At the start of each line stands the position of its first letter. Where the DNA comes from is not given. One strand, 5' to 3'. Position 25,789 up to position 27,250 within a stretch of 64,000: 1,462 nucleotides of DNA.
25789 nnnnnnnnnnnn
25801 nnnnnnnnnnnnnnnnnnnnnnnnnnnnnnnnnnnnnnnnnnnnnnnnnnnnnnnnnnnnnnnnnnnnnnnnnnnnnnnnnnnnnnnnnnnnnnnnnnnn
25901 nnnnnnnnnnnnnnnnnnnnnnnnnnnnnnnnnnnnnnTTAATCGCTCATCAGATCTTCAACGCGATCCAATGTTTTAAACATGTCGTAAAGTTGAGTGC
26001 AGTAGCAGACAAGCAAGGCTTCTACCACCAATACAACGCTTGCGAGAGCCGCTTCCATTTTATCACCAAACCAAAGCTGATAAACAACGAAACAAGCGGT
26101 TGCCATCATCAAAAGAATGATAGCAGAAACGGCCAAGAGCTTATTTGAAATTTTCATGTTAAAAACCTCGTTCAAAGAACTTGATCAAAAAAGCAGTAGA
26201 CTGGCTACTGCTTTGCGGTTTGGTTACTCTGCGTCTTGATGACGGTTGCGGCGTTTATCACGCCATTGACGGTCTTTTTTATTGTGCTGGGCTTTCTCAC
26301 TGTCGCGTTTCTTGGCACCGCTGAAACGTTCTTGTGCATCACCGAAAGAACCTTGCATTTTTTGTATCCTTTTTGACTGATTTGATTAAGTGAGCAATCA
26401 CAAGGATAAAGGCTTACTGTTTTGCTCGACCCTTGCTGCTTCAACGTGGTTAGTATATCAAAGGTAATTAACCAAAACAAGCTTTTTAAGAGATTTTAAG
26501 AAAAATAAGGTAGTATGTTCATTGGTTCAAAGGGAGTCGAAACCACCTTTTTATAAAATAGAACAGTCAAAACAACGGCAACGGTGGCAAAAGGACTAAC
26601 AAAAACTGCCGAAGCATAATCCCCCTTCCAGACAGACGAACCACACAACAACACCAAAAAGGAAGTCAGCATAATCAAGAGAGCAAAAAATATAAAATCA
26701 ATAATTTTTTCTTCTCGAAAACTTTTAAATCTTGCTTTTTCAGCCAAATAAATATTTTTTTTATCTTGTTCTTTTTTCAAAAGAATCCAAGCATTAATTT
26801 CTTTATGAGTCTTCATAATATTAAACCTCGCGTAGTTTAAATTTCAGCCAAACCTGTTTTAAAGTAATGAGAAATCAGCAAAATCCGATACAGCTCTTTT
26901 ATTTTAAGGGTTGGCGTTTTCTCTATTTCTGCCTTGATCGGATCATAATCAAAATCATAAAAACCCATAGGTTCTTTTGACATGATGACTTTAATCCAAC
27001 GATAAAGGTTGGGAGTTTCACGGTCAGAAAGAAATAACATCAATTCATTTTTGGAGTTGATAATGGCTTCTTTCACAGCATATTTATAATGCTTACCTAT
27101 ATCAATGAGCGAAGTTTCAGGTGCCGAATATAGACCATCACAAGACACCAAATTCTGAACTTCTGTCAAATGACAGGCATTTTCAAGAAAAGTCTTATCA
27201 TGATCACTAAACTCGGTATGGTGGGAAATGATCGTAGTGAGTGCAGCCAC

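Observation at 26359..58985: ~55-nt conserved structured leader (type B) shared by a small basic ORF and an unrelated lipoprotein gene 32 kb away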

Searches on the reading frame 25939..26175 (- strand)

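Call 30: search_protein_families(library=phrogs, proteins=[window:25939-26175:-], max_evalue=0.01)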
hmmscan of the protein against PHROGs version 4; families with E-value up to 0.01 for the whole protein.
window:25939-26175:- (78 aa): 1 family
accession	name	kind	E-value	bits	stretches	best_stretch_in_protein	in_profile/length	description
phrog_7198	-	lysis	3.6e-05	24.9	1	16-74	18-76/116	holin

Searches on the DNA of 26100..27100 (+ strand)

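Call 7: search_dna_similar(query=window:26100-27100:+, collection=phages, mode=near, max_rows=30)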
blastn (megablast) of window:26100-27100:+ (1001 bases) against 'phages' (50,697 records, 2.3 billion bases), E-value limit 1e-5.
No match.

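Call 14: search_rna_families(source=window, start=26300, end=26520, threshold=evalue, max_evalue=10)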
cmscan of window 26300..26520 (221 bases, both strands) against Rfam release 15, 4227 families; matches with E-value up to 10: 7.
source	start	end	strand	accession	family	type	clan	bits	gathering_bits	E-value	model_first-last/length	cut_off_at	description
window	26417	26495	-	RF02896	S774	Gene; sRNA;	-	16.6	48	9.3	1-95/95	no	Staphylococcus sRNA 774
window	26470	26519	-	RF00896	mir-787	Gene; miRNA;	-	15.5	57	1.8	12-61/72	no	mir-787 microRNA precursor family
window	26438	26478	+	RF01366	CRISPR-DR53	Gene; CRISPR;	-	14.8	45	3.7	1-37/37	no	CRISPR RNA direct repeat element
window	26356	26433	-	RF03084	DUF2815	Gene; sRNA;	-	14.7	41.2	3.5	1-62/62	no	DUF2815 RNA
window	26364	26505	-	RF04150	MIR2655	Gene; miRNA;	-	14.3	122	4.1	63-219/267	no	MIR2655 microRNA precursor family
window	26330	26408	-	RF00396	SNORA13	Gene; snRNA; snoRNA; HACA-box;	CL00028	12.7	53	9.9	1-134/134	no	Small nucleolar RNA SNORA13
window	26490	26504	-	RF02171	RFPL3-AS1_1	Gene; lncRNA;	-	9.4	70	4.9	74-88/88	no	RFPL3 antisense RNA 1 conserved region 1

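Call 45: build_rna_model(alignment_id=A2, structure=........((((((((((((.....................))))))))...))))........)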
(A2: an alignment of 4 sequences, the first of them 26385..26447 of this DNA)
Model R1 built from alignment A2 (4 sequences, 64 columns); structure: as given.
model positions 63; base pairs 12; branch points 0; effective number of sequences 2.57; information 0.889 bits per position. Calibrated on 0.2 Mb of random sequence (short: E-values are rough).
structure used (alignment columns):
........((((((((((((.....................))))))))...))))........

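Call 46: search_with_rna_model(model_id=R1, sources=[window, L001, L008, L009, L010, L011, L012, L013, L014, L015, L016, L017, L018, L019, L020, L021, L022], max_evalue=10, show_alignments=0)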
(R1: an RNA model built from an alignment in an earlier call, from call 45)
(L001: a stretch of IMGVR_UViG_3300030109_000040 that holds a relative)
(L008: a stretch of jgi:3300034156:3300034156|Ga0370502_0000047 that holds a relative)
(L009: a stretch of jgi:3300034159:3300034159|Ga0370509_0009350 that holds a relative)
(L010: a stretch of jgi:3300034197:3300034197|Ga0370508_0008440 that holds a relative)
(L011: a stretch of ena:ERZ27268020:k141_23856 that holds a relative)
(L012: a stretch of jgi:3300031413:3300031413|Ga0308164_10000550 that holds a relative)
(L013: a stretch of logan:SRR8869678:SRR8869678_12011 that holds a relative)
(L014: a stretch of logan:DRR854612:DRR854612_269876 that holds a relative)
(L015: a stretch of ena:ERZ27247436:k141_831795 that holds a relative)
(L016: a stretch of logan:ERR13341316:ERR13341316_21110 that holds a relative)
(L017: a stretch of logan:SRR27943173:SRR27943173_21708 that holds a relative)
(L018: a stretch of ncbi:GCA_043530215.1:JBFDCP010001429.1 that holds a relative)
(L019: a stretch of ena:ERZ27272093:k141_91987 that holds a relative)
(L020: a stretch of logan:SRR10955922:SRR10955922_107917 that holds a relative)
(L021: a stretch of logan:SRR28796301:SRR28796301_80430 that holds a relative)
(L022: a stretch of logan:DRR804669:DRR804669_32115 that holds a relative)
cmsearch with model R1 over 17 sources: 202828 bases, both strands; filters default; matches with E-value up to 10: 22.
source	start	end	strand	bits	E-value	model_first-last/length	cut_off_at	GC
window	58900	58962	-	87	1.6e-23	1-63/63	no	0.54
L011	15154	15215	+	83.2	2.3e-22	1-63/63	no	0.45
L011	5576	5637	+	82.2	4.6e-22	1-63/63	no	0.47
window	26385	26447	-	81.5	7.5e-22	1-63/63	no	0.43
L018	6914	6976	+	80.2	1.9e-21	1-63/63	no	0.51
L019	6914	6976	+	80.2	1.9e-21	1-63/63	no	0.51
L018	8159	8221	+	76.7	2.2e-20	1-63/63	no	0.54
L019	8159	8221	+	76.7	2.2e-20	1-63/63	no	0.54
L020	647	709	+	76.7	2.2e-20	1-63/63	no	0.54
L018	13463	13525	+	76.3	2.9e-20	1-63/63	no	0.48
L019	13463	13525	+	76.3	2.9e-20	1-63/63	no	0.48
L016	9913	9975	+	67.7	1.2e-17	1-63/63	no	0.43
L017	966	1028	+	67.7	1.2e-17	1-63/63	no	0.43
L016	10140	10174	+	16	0.067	1-63/63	no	0.46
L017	1193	1227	+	16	0.067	1-63/63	no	0.46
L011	6114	6164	+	12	1.1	1-63/63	no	0.39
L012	5011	5046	+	11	2.2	1-63/63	no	0.5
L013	5011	5046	+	11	2.2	1-63/63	no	0.5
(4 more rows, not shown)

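Call 51: search_with_rna_model(model_id=R1, sources=[L023, L024, L025, L026, L027, L028], max_evalue=1)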
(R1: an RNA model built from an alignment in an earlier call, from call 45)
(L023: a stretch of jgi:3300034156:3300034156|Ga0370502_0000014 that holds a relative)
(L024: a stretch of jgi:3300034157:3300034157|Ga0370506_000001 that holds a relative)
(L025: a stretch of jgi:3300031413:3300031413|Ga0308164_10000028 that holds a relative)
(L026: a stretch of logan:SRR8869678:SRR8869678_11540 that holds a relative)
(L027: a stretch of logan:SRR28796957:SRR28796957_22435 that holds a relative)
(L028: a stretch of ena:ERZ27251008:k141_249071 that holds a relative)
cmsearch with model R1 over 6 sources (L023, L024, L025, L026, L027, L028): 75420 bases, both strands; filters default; matches with E-value up to 1: 6.
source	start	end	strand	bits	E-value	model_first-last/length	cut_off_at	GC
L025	7922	7984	+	78.4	2.4e-21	1-63/63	no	0.52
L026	7922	7984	+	78.4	2.4e-21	1-63/63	no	0.52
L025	6962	7023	+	76.8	7.3e-21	1-63/63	no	0.42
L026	6962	7023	+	76.8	7.3e-21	1-63/63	no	0.42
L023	9951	10013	+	72.9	1.1e-19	1-63/63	no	0.46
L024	9951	10013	+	72.9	1.1e-19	1-63/63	no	0.46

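Call 55: search_with_rna_model(model_id=R1, sources=[L029, L030, L031, L032, L033, L034, L035, L036, L037], max_evalue=1)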
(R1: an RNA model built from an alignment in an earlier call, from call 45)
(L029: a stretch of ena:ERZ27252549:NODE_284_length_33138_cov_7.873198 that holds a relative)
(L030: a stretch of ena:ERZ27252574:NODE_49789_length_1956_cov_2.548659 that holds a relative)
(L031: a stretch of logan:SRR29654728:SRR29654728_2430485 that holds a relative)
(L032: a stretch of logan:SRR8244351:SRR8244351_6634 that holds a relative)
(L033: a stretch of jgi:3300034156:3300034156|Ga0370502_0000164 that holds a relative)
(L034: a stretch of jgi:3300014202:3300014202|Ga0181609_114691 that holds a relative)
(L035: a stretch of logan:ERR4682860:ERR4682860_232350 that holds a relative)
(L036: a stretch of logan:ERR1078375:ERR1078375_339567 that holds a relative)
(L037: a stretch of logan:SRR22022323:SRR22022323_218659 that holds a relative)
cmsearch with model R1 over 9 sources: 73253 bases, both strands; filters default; matches with E-value up to 1: 0.
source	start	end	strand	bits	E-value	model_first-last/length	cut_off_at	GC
